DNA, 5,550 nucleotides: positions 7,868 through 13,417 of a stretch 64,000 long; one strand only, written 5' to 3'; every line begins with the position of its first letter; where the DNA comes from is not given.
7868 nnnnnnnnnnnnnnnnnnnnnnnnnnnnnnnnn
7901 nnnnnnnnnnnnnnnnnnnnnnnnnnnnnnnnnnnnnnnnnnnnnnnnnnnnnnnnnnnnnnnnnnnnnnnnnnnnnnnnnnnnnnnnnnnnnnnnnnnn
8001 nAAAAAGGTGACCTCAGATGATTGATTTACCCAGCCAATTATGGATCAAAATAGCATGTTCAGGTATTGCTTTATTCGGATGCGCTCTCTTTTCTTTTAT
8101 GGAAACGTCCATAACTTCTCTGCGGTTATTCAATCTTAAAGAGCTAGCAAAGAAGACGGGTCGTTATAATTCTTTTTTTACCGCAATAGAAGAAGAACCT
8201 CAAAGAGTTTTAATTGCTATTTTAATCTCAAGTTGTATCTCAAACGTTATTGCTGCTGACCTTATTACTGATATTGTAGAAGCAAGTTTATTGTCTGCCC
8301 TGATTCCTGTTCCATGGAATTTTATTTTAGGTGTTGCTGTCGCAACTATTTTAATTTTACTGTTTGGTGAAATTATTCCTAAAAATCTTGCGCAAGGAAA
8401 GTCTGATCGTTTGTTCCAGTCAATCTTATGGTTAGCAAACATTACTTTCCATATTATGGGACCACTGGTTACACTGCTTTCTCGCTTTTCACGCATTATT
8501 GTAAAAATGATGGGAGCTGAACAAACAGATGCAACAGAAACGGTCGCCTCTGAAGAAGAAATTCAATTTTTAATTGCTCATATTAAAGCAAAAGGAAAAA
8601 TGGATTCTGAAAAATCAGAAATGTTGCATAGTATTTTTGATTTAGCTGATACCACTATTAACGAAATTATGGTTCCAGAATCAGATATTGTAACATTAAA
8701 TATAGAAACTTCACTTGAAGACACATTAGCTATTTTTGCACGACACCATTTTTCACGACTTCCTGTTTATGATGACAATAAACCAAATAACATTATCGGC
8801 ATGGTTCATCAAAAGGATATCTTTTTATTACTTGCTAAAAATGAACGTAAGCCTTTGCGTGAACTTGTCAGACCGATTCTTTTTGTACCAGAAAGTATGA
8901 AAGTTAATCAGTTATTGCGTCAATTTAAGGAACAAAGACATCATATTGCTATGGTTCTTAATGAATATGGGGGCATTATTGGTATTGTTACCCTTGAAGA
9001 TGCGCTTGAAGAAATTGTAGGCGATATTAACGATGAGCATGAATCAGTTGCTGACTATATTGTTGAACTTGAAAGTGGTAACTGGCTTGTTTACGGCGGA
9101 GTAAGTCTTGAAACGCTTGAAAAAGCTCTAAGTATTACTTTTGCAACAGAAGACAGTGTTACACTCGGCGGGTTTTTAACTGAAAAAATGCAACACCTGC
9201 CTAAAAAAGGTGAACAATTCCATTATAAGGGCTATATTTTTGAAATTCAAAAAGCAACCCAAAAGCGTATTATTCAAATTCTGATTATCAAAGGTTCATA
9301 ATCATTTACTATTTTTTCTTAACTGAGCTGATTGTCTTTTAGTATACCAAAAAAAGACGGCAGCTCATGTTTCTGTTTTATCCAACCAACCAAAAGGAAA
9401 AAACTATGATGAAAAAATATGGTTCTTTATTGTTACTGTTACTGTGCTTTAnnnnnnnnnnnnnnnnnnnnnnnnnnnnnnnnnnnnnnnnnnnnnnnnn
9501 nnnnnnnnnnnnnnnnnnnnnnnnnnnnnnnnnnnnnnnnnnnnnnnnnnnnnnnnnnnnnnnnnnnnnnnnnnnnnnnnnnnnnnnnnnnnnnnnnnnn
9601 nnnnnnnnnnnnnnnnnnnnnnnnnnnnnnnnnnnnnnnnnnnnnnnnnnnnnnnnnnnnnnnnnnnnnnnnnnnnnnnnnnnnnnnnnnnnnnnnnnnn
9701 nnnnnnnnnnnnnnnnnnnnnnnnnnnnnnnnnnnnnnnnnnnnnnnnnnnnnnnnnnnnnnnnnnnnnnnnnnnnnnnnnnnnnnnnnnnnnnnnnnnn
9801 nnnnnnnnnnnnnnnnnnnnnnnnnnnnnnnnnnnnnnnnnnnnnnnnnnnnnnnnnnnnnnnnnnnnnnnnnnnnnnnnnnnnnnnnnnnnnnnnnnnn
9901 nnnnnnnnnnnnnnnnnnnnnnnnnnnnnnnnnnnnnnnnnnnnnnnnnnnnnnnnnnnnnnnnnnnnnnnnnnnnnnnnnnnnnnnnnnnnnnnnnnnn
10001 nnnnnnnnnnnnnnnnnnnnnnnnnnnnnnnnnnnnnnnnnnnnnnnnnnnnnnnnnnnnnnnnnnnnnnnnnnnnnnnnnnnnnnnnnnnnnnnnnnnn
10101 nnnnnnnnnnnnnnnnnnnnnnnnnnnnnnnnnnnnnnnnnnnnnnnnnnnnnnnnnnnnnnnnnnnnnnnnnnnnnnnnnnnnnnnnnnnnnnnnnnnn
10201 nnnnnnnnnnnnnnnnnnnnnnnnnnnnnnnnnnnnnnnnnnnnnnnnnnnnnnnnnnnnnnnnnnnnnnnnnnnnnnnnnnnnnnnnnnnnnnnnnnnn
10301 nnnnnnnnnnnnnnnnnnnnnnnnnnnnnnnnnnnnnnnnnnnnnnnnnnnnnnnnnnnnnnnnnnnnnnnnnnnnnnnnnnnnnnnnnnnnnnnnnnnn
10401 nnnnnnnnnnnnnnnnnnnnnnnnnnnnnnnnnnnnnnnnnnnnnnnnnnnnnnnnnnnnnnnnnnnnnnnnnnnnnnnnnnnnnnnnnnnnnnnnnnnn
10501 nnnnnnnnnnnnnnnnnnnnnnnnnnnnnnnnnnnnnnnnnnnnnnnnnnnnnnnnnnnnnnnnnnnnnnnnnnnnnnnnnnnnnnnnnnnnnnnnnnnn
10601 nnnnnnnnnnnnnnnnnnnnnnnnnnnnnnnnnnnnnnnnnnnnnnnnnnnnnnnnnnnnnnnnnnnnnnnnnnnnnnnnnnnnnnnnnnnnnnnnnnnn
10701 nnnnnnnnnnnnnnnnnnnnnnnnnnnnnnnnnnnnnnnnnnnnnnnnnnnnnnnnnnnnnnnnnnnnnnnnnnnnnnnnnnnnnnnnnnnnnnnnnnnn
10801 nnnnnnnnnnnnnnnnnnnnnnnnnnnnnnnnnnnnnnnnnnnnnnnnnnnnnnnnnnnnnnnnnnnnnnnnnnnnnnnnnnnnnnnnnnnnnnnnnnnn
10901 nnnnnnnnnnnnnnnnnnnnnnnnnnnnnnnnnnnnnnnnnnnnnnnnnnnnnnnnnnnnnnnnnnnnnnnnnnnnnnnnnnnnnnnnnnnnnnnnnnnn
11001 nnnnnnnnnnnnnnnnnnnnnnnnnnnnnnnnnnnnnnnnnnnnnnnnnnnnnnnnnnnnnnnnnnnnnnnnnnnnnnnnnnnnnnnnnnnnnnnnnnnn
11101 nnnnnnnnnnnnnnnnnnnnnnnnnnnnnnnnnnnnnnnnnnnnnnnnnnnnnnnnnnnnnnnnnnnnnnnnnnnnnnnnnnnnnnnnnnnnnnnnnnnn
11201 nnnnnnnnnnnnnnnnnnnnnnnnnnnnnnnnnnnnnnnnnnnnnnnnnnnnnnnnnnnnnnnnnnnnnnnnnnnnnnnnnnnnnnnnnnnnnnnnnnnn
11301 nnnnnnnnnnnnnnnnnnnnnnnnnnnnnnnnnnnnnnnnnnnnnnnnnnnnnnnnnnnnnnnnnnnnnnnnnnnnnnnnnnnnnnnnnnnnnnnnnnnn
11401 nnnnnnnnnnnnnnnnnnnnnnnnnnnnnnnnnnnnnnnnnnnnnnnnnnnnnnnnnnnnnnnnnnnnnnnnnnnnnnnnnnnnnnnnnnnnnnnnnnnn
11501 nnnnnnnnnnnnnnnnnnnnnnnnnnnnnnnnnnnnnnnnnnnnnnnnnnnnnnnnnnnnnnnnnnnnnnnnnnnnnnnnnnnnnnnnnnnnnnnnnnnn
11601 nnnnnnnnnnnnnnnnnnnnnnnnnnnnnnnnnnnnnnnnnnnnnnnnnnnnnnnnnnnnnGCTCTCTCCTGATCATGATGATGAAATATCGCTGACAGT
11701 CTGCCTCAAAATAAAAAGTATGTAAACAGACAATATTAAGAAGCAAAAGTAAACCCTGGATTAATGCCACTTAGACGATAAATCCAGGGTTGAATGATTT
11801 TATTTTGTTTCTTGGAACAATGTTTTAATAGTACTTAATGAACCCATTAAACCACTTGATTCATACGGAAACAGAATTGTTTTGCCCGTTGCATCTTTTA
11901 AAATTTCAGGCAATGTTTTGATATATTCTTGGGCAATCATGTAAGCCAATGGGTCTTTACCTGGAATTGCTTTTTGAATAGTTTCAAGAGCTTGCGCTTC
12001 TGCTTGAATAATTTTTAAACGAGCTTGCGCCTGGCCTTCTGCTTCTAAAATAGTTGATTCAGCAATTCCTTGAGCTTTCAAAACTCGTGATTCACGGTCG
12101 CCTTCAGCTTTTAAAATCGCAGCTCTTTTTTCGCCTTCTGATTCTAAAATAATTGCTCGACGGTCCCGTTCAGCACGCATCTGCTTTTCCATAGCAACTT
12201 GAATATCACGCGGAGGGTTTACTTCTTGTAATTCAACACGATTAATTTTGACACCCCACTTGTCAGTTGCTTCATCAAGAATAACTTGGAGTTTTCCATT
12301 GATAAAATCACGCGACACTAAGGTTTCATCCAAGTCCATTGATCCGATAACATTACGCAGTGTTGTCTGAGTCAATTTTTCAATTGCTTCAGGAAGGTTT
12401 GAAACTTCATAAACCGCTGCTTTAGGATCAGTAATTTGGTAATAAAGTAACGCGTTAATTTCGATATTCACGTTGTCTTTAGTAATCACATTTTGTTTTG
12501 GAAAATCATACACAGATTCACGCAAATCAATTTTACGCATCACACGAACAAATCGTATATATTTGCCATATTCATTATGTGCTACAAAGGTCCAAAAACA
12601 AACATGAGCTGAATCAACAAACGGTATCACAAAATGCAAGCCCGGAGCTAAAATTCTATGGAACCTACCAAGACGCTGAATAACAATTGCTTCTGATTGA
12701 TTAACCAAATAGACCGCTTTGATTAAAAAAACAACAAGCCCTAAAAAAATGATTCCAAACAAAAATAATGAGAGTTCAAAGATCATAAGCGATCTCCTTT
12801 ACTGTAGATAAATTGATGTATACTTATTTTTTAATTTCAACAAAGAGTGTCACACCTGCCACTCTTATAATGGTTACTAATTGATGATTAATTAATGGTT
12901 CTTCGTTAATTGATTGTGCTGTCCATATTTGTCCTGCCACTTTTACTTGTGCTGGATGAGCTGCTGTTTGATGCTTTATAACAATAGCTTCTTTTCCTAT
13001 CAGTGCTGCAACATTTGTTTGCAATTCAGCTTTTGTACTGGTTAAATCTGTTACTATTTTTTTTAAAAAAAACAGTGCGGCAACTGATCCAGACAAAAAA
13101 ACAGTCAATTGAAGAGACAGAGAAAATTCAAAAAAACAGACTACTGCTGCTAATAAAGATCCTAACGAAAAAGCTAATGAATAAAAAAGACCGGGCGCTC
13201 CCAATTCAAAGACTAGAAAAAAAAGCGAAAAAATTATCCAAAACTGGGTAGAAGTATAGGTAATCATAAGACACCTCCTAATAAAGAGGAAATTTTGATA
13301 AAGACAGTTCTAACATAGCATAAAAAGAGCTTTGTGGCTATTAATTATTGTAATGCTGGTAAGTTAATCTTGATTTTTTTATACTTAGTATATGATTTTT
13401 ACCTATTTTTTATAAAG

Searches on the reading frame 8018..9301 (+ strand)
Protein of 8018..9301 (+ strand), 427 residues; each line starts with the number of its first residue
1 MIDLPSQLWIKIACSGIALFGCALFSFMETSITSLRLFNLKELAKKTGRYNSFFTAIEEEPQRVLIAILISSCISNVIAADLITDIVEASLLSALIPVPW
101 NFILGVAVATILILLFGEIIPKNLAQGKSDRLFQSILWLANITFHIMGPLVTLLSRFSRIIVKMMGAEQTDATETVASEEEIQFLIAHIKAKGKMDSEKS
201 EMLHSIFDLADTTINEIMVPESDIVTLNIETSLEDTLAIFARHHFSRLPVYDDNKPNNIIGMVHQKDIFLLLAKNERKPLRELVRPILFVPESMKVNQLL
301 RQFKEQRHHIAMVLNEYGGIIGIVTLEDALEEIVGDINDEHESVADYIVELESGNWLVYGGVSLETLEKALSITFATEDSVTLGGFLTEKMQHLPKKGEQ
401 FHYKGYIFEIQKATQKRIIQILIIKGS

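Call 42: search_protein_families(library=pfam, proteins=[window:8018-9301:+], max_evalue=0.001)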
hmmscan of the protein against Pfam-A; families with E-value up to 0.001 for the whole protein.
window:8018-9301:+ (427 aa): 3 families
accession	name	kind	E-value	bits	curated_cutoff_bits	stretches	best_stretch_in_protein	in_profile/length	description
PF01595.25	CNNM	-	2.6e-32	112.4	28.4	1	18-198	6-180/181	Cyclin M transmembrane N-terminal domain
PF00571.33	CBS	-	5.2e-23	81.6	24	2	216-272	3-55/57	CBS domain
PF03471.22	CorC_HlyC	-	1e-18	67.6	27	1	350-424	2-78/81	Transporter associated domain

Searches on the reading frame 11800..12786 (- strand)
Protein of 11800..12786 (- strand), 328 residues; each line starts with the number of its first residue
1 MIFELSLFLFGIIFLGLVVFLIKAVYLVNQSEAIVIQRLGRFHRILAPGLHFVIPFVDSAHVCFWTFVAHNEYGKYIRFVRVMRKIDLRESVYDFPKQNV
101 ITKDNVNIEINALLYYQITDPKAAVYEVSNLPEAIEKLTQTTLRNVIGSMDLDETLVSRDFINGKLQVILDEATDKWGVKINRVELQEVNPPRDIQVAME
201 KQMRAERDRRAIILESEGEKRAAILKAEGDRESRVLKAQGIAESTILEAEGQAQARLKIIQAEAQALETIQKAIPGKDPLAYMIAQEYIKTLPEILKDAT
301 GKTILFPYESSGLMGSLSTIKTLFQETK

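Call 42: search_protein_families(library=pfam, proteins=[window:11800-12786:-], max_evalue=0.001)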
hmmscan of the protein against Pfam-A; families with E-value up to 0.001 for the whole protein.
window:11800-12786:- (328 aa): 1 family
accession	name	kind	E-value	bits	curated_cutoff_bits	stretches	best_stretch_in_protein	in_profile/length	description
PF01145.31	Band_7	-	2.2e-43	148.8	23.6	1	28-220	3-176/176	SPFH domain / Band 7 family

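Call 59: search_protein_families(library=padloc, proteins=[window:11800-12786:-], max_evalue=0.01)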
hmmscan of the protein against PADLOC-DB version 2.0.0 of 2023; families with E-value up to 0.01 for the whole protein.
window:11800-12786:- (328 aa): 0 families

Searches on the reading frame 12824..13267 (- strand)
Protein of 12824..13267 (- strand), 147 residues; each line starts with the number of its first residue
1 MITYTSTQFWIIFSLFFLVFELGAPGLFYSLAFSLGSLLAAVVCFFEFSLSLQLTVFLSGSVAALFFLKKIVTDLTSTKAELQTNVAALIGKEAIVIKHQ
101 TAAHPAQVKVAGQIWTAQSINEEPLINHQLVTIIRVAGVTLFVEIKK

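Call 42: search_protein_families(library=pfam, proteins=[window:12824-13267:-], max_evalue=0.001)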
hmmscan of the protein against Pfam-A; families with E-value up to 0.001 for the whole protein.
window:12824-13267:- (147 aa): 1 family
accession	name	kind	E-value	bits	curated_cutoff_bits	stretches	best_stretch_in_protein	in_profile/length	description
PF01957.25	NfeD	-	7.6e-12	45.7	29.1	1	87-144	2-56/57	NfeD-like C-terminal, partner-binding domain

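Call 59: search_protein_families(library=padloc, proteins=[window:12824-13267:-], max_evalue=0.01)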
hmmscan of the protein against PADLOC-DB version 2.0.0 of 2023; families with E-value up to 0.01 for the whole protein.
window:12824-13267:- (147 aa): 1 family
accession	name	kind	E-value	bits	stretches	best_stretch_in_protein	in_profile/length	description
PDLC00465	JetA1|JetA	-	0.0095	12.5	0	50-113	355-421/502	DUF3375 domain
